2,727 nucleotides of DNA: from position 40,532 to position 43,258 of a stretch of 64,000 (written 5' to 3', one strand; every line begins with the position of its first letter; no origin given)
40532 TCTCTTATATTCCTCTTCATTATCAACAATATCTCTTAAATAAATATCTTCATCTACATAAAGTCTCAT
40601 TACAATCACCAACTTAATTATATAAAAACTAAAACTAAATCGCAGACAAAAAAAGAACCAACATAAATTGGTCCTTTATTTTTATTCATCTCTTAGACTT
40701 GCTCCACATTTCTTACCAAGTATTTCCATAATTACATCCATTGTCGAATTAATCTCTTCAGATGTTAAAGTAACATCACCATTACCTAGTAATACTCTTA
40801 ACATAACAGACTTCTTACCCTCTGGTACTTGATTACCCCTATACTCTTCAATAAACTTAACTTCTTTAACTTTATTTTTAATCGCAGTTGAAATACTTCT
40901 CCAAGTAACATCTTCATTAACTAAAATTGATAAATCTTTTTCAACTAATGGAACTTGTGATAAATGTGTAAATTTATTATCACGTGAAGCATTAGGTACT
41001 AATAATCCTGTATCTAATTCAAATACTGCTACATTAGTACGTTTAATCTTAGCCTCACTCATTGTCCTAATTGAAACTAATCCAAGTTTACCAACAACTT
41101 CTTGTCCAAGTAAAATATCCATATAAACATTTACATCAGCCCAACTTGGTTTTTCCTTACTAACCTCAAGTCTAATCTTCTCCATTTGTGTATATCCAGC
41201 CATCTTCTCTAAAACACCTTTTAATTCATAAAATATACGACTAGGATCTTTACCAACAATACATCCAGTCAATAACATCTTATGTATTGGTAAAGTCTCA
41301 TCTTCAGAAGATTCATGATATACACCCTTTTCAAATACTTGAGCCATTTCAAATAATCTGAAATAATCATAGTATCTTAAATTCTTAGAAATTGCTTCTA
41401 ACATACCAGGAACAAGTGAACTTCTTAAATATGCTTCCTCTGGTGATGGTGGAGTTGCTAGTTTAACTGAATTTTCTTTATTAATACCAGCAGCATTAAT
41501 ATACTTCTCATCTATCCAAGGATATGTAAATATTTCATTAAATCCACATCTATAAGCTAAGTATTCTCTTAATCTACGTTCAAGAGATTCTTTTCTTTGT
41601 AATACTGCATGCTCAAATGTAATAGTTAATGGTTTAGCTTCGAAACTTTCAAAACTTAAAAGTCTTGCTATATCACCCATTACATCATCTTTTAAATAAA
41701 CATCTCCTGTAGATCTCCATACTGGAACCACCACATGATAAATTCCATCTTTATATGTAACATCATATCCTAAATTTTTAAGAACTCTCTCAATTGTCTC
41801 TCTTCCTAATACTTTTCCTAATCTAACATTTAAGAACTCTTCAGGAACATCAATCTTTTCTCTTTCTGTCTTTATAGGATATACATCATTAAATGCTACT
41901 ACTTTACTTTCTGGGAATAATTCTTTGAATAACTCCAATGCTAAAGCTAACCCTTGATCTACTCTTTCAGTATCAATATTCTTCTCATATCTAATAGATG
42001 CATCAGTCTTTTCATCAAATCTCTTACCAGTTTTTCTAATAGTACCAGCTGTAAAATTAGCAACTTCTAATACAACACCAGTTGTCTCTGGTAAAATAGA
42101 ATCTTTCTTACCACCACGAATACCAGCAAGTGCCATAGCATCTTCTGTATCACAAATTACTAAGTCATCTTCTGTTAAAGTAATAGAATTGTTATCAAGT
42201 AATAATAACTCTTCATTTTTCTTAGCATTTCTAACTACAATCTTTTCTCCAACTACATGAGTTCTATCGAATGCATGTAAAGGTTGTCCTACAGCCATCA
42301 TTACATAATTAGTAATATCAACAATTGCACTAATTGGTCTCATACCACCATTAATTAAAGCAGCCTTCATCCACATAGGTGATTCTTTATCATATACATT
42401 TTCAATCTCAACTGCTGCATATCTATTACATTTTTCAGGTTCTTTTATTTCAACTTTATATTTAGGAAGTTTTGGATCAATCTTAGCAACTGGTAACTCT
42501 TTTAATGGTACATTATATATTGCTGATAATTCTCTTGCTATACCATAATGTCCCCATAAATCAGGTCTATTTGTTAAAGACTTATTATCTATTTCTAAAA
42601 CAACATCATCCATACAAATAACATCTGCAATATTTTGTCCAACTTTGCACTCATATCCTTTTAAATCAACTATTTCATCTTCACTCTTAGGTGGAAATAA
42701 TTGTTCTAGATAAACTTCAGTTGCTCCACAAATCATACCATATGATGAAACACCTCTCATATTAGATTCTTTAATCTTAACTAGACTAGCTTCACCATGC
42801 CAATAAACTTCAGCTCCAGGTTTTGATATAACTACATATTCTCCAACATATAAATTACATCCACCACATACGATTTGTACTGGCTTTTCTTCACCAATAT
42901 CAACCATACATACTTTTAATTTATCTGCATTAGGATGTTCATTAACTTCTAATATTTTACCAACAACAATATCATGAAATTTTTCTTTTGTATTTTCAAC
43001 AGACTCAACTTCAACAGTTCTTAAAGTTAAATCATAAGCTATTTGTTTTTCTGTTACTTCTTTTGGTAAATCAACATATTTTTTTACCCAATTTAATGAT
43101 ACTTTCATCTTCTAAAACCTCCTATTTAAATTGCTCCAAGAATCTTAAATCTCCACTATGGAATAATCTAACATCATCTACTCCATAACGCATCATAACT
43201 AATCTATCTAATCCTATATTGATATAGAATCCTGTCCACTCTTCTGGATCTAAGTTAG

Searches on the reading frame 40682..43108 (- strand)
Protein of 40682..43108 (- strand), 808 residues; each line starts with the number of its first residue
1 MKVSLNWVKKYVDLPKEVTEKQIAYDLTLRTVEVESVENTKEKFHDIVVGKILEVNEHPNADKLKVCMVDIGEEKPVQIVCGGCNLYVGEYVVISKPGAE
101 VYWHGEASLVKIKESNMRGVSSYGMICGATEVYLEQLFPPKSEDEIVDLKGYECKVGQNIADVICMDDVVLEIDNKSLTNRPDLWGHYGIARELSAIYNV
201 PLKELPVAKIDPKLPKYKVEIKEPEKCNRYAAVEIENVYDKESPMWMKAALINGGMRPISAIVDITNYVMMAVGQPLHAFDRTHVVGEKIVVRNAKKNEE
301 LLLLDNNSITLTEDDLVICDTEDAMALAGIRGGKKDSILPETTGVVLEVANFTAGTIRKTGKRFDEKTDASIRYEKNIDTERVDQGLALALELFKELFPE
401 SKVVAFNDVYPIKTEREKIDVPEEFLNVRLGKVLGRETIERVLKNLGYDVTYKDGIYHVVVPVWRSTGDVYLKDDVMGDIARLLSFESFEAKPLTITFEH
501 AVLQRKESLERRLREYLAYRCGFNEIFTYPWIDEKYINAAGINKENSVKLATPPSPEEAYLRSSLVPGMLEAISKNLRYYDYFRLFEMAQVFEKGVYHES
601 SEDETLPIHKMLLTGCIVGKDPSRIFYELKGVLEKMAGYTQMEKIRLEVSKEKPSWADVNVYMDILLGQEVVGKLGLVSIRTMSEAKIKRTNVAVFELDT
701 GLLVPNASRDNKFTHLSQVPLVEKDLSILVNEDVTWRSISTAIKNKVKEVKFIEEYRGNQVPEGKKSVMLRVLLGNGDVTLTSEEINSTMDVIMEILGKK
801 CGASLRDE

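Call 45: list_cluster_members(proteins=[window:40682-43108:-, window:38684-39184:-, window:43122-44159:-])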
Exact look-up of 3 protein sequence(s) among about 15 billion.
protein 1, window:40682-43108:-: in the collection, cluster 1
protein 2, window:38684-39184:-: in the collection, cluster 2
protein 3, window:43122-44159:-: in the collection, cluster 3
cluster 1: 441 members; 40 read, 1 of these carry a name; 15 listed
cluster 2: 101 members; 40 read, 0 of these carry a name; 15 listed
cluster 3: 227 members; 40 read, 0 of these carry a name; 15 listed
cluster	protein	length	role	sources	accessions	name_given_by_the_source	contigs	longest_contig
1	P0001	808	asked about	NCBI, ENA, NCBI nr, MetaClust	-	-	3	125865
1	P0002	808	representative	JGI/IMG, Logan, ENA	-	phenylalanine--tRNA ligase, beta subunit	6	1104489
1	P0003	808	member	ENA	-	-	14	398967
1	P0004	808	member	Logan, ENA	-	-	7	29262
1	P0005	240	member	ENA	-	-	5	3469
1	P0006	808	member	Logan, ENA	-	-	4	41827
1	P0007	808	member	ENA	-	-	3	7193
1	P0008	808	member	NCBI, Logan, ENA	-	-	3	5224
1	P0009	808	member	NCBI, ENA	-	-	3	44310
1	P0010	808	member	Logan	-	-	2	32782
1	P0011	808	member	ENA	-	-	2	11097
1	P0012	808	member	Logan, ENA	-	-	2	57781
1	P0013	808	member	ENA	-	-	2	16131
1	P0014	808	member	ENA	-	-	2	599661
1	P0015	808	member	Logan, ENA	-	-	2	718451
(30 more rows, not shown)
